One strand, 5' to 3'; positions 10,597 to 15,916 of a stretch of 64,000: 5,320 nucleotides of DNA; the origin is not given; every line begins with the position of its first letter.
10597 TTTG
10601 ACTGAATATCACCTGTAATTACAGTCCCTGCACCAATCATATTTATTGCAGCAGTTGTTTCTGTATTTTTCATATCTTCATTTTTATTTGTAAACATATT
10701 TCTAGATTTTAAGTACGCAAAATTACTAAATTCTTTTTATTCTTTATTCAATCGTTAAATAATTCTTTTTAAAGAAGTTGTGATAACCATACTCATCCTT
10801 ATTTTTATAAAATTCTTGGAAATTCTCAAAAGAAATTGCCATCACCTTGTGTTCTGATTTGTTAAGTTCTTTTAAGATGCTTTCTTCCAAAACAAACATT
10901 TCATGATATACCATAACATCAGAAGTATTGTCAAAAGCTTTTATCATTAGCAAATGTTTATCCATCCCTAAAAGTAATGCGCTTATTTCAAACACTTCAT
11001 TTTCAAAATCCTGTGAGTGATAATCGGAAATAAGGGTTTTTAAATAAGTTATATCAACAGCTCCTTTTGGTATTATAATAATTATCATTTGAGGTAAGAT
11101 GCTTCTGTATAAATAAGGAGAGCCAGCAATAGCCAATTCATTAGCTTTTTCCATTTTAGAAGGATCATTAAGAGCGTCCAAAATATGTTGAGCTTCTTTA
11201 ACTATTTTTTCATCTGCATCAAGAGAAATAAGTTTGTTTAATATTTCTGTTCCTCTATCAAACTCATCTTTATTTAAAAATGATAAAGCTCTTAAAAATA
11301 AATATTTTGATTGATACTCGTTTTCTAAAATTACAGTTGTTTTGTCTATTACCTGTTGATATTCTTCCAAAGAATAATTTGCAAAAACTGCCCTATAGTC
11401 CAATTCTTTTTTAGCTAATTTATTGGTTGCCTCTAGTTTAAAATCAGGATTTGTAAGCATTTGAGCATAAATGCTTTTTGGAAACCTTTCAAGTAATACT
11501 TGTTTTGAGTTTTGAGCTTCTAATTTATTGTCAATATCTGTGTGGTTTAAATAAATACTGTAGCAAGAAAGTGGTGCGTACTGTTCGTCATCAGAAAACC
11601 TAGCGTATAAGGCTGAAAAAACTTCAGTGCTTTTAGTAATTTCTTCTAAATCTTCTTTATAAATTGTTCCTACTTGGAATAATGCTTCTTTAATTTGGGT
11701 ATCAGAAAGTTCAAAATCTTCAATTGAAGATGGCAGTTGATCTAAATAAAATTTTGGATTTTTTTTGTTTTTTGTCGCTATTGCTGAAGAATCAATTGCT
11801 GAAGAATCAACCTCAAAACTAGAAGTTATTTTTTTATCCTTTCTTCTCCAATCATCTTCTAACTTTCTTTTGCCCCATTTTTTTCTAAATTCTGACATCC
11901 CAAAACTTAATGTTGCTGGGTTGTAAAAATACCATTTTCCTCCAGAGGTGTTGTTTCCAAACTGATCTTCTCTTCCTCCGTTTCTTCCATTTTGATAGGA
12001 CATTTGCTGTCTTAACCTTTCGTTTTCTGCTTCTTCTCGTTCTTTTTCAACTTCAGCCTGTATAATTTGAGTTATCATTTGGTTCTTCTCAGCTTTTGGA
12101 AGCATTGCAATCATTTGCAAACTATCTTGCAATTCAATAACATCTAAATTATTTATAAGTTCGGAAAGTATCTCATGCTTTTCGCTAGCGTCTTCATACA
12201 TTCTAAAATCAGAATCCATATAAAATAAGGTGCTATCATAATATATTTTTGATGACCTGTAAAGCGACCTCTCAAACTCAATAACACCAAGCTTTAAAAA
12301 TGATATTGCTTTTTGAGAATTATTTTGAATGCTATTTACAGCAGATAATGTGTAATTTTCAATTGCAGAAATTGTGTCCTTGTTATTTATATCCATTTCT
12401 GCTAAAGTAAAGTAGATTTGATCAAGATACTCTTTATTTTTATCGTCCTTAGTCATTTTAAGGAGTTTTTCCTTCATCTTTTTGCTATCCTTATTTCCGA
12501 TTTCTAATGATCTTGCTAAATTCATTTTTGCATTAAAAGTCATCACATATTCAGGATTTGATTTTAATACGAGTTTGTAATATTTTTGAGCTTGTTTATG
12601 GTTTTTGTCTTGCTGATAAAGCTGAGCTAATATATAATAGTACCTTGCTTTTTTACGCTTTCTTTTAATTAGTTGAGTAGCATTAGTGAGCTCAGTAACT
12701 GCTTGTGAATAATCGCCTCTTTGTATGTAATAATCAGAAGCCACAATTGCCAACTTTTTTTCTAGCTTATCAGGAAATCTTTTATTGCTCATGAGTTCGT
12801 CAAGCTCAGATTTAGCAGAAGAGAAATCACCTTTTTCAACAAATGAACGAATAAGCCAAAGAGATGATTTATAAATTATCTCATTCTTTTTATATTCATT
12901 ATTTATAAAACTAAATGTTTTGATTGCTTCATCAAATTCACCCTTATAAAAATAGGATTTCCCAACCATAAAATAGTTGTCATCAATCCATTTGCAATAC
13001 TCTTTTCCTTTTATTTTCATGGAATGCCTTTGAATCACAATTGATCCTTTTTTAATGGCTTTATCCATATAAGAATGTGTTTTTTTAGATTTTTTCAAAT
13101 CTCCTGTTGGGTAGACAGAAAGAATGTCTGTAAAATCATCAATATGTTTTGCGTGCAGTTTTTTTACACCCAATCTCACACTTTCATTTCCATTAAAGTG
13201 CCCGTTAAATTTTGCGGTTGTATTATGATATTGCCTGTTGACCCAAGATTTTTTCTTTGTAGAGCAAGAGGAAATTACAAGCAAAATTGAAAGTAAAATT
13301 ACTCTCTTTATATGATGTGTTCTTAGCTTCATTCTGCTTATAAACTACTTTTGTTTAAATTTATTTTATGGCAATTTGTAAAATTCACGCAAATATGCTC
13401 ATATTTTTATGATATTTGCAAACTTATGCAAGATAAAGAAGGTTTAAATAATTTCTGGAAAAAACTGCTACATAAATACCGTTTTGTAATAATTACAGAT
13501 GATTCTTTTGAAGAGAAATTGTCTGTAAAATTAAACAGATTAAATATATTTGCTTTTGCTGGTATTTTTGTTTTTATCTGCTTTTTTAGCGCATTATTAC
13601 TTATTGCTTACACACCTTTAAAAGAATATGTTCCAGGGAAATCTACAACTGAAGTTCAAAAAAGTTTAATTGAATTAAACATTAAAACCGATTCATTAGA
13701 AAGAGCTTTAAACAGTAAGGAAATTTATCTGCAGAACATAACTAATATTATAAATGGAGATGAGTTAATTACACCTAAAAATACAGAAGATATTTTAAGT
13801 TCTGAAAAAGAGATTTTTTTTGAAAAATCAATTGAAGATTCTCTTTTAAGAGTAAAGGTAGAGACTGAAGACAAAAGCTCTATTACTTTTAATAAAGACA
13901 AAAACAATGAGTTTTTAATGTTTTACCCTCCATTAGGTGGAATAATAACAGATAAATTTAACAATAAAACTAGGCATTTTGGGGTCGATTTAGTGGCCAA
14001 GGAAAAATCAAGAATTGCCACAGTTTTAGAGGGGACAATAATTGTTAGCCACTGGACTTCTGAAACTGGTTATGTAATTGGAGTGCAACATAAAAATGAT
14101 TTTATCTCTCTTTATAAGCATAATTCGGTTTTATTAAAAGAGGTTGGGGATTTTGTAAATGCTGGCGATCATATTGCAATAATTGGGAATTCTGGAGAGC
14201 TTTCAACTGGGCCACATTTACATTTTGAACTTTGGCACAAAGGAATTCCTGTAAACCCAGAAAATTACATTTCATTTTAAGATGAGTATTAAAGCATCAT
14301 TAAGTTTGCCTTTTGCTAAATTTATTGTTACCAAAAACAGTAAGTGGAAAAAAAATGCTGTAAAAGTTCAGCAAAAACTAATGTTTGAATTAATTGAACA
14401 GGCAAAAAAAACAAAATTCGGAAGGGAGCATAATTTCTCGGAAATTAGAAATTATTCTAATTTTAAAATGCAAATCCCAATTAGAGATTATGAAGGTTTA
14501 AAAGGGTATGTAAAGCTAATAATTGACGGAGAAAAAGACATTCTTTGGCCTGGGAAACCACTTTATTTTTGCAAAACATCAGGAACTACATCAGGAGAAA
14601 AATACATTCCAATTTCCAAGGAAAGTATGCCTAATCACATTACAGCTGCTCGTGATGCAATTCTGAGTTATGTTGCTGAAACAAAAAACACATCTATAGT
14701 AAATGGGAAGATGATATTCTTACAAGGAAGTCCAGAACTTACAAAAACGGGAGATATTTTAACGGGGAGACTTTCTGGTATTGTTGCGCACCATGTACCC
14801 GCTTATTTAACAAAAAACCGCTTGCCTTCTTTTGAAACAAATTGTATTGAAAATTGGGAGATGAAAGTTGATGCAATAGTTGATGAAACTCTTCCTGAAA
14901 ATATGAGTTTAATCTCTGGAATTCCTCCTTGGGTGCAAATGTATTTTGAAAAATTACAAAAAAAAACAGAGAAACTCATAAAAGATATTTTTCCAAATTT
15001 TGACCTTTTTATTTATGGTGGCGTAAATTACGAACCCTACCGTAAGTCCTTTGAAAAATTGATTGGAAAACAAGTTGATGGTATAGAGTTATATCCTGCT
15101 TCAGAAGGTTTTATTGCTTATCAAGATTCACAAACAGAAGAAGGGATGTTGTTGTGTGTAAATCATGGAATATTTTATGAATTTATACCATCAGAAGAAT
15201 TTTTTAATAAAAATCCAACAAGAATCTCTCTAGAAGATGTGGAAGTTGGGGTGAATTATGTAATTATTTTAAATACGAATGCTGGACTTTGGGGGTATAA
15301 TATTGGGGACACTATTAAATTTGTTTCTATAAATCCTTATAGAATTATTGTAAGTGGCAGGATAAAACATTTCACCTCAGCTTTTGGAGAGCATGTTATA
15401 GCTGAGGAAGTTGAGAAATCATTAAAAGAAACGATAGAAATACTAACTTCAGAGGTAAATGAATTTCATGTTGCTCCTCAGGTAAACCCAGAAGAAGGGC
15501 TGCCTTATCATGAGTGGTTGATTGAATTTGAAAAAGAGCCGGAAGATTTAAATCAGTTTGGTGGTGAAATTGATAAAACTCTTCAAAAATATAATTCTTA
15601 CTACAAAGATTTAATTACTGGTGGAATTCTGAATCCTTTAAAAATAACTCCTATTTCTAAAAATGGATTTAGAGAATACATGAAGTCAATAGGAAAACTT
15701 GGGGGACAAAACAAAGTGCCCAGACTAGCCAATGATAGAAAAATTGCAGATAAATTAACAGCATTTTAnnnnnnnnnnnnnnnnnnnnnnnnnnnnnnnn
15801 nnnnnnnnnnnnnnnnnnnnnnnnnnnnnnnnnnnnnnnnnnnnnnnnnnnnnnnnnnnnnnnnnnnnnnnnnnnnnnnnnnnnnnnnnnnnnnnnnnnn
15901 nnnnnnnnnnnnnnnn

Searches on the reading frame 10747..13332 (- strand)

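Call 41: search_protein_families(library=pfam, proteins=[window:10747-13332:-], max_evalue=0.00001)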
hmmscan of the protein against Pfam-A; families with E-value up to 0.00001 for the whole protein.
window:10747-13332:- (862 aa): 5 families
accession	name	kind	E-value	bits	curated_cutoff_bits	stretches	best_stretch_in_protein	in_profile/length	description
PF07719.23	TPR_2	-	1.8e-11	43.7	27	0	229-262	1-34/34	Tetratricopeptide repeat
PF13181.12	TPR_8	-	5.4e-11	42.2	25.7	0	229-261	1-33/34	Tetratricopeptide repeat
PF13174.12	TPR_6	-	7.5e-09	36.1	26.3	0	119-147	2-30/33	Tetratricopeptide repeat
PF13424.12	TPR_12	-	2.4e-06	28.1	30.1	0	201-257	12-73/77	Tetratricopeptide repeat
PF00515.34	TPR_1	-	7.6e-06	26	27.8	0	229-262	1-34/34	Tetratricopeptide repeat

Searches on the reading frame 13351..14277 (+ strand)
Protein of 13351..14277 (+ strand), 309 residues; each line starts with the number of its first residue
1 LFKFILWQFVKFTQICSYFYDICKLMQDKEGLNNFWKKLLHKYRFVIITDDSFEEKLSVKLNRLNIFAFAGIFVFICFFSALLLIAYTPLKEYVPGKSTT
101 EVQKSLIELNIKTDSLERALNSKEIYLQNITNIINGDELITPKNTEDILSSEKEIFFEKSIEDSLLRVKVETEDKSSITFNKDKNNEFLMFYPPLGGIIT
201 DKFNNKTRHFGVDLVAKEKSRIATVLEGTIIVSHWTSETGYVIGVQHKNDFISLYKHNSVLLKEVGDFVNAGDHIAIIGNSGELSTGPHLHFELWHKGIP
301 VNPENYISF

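Call 16: search_protein_families(library=pfam, proteins=[window:13351-14277:+], max_evalue=0.00001)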
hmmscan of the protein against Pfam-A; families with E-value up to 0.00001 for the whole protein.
window:13351-14277:+ (309 aa): 1 family
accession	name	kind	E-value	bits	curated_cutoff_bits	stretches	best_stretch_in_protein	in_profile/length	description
PF01551.29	Peptidase_M23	-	4.4e-24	85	28.7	1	208-303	2-96/96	Peptidase family M23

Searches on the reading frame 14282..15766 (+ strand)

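Call 16: search_protein_families(library=pfam, proteins=[window:14282-15766:+], max_evalue=0.00001)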
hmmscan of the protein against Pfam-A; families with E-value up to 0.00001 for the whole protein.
window:14282-15766:+ (495 aa): 3 families
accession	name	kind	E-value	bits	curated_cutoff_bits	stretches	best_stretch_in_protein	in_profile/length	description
PF03321.19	GH3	-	2.6e-40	139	23.6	1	21-175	7-161/304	GH3 family N-terminal domain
PF23572.1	GH3_C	-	1.1e-15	58.7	23.6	1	375-487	1-119/119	GH3 family C-terminal domain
PF23571.1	GH3_M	-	3e-15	56.5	23.6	1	292-352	3-68/75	GH3 family central domain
